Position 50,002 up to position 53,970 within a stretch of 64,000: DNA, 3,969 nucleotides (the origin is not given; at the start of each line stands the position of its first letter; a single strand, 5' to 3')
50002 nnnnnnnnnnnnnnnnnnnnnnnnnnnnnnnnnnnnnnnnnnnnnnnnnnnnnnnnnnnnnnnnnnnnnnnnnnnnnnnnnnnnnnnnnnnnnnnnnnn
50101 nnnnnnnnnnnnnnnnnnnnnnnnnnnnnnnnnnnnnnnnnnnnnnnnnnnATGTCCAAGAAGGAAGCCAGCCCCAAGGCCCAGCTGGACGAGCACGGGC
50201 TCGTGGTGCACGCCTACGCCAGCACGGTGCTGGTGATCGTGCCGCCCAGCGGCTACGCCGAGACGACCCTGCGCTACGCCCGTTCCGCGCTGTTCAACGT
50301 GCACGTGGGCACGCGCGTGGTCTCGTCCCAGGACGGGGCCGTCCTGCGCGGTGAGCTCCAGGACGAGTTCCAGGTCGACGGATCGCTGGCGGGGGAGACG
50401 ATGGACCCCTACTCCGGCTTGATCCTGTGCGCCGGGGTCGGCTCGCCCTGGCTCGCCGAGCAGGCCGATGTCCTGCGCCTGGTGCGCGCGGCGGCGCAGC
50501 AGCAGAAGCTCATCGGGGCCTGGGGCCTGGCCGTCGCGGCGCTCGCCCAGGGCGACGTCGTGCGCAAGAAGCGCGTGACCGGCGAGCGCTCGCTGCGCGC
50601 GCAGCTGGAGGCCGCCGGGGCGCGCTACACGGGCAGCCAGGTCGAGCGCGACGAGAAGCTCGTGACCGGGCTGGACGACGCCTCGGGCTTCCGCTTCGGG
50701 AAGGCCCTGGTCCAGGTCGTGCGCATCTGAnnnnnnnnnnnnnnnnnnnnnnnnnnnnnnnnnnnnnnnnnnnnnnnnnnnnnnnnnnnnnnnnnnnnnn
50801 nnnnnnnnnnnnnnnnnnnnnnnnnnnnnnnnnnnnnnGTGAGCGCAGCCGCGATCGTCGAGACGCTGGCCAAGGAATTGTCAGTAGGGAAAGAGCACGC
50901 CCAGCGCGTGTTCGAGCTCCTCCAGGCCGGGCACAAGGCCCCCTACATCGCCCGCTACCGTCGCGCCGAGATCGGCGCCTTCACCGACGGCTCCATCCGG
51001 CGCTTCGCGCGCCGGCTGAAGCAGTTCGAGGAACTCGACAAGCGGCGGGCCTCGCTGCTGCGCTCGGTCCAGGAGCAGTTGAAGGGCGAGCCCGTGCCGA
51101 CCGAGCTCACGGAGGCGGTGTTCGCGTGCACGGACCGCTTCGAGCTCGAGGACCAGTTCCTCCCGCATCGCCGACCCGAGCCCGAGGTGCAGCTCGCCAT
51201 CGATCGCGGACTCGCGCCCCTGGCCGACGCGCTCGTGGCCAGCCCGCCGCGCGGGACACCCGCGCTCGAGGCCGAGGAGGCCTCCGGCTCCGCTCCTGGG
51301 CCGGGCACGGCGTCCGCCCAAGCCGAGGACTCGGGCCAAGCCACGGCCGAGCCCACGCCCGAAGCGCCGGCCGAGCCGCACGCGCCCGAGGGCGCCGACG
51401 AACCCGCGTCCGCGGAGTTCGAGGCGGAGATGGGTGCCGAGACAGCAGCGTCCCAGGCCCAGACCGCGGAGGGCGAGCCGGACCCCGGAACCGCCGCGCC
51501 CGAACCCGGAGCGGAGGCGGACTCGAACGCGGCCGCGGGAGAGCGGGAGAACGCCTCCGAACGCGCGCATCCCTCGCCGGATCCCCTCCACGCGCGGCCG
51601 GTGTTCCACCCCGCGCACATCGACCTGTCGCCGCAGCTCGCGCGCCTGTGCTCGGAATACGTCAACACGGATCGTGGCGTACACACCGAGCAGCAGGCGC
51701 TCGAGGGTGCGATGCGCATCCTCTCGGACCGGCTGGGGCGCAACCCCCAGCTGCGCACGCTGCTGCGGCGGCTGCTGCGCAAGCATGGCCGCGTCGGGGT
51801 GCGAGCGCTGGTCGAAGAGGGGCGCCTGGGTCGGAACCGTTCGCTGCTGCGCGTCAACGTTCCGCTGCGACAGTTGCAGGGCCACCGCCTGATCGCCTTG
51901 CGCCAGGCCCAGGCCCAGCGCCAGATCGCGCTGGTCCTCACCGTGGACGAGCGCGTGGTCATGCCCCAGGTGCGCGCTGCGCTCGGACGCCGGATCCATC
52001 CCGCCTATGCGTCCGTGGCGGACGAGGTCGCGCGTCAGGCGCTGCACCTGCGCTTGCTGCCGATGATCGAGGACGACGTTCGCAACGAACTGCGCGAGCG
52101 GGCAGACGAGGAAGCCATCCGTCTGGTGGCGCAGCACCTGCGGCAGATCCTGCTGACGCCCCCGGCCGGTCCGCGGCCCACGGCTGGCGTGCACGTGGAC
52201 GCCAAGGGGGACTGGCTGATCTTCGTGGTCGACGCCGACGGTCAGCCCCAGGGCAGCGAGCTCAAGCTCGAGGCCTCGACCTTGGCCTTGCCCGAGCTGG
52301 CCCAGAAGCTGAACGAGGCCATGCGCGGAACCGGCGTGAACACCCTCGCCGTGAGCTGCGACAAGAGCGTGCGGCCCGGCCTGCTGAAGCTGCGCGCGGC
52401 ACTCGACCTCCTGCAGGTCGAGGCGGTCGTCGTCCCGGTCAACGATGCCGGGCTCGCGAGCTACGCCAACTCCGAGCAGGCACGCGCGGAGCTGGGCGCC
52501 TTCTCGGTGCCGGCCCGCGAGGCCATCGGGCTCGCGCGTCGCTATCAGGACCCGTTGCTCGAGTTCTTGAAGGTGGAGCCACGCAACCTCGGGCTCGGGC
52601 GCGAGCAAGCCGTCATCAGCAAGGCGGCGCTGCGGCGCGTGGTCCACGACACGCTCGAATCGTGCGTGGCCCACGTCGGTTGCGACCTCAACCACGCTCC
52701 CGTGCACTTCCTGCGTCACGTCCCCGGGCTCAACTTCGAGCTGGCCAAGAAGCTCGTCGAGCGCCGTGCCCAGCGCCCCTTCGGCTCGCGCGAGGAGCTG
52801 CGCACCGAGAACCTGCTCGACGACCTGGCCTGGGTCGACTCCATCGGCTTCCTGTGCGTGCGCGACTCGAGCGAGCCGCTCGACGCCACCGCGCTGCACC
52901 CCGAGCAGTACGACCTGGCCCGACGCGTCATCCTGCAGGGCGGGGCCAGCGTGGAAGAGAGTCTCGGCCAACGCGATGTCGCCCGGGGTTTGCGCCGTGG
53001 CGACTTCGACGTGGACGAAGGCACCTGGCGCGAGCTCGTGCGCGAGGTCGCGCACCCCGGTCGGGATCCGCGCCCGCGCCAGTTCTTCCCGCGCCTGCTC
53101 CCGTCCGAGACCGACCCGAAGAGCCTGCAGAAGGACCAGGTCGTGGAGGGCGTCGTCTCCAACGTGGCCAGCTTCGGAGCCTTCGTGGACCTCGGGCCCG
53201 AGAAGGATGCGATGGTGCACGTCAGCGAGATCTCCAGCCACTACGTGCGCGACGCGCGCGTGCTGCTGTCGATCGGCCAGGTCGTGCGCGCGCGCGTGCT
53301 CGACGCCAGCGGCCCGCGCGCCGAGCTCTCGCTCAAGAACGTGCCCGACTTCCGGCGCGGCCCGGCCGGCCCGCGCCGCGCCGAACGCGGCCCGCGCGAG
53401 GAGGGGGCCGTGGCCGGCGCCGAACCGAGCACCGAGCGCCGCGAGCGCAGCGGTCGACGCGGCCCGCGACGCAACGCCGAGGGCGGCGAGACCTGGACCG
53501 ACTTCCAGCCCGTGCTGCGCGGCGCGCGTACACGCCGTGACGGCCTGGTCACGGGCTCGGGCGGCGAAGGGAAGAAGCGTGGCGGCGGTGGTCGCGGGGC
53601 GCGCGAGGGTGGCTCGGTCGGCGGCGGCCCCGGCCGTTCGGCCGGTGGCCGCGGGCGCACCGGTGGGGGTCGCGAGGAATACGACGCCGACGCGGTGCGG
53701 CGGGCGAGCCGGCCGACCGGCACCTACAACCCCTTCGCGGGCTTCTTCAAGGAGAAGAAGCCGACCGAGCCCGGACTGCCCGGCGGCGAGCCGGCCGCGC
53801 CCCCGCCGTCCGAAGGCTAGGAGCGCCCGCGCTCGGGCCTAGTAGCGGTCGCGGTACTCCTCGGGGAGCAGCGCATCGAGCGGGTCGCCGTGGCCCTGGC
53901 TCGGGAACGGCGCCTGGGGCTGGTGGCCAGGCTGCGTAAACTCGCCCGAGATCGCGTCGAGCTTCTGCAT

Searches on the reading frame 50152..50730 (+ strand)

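Call 59: search_protein_families(library=ncbifam, proteins=[window:50152-50730:+], max_evalue=0.00001)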
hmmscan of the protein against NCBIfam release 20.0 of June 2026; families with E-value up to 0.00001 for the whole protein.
window:50152-50730:+ (192 aa): 2 families
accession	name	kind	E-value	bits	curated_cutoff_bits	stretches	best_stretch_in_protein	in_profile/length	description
TIGR01382.1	PfpI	subfamily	1.8e-12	47.1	139.05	1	56-189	31-167/169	DJ-1/PfpI/YhbO family deglycase/protease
TIGR01383.1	not_thiJ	equivalog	1.4e-08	34.7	131.25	1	49-189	26-167/180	DJ-1 family glyoxalase III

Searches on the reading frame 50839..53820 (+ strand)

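Call 59: search_protein_families(library=ncbifam, proteins=[window:50839-53820:+], max_evalue=0.00001)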
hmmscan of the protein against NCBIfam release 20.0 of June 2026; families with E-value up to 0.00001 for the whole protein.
window:50839-53820:+ (993 aa): 24 families
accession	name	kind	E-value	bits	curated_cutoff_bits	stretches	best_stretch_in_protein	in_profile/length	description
NF040579.1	S1_dom_CvfD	subfamily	1.7e-13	50.8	117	1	764-835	2-75/113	CvfD/Ygs/GSP13 family RNA-binding post-transcriptional regulator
NF005973.0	PRK08059.1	equivalog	1.9e-13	50.6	148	1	763-837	5-81/123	S1 domain-containing post-transcriptional regulator GSP13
NF005208.0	PRK06676.1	equivalog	1.9e-12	46.9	368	1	761-835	189-264/391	30S ribosomal protein S1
NF006363.0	PRK08582.1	equivalog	2.8e-12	47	171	1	768-850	8-91/140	S1 domain-containing RNA-binding protein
NF005911.0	PRK07899.1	equivalog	4.9e-12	45.3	691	1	762-832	205-274/486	30S ribosomal protein S1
NF000907.0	PRK00087.1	equivalog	5.5e-12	44.7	624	1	762-838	560-638/671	bifunctional 4-hydroxy-3-methylbut-2-enyl diphosphate reductase/30S ribosomal protein S1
NF010379.0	PRK13806.1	equivalog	2.1e-11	43.1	648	1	762-825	199-262/491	30S ribosomal protein S1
NF040578.1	S1_dom_Ygs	exception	9e-11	42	175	1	763-840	5-83/122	S1 domain-containing post-transcriptional regulator Ygs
NF003063.0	PRK03987.1-2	equivalog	1e-10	41.3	430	1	766-838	9-85/262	translation initiation factor IF-2 subunit alpha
NF004952.0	PRK06299.1-2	equivalog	1.4e-10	40.1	524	1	761-834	214-288/580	30S ribosomal protein S1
NF004473.0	PRK05807.1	equivalog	4.6e-10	40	178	1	763-834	3-74/136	S1 domain-containing RNA-binding protein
NF008805.1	PRK11824.1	equivalog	1.7e-09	36.6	471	1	763-833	610-681/683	polyribonucleotide nucleotidyltransferase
NF004954.0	PRK06299.1-4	equivalog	1.9e-09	36.3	727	1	761-832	187-259/560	30S ribosomal protein S1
TIGR03591.1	polynuc_phos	equivalog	2.3e-09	36.3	525.05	1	763-834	616-688/689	polyribonucleotide nucleotidyltransferase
NF004955.0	PRK06299.1-5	equivalog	3.3e-09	35.5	878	1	762-822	195-254/566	30S ribosomal protein S1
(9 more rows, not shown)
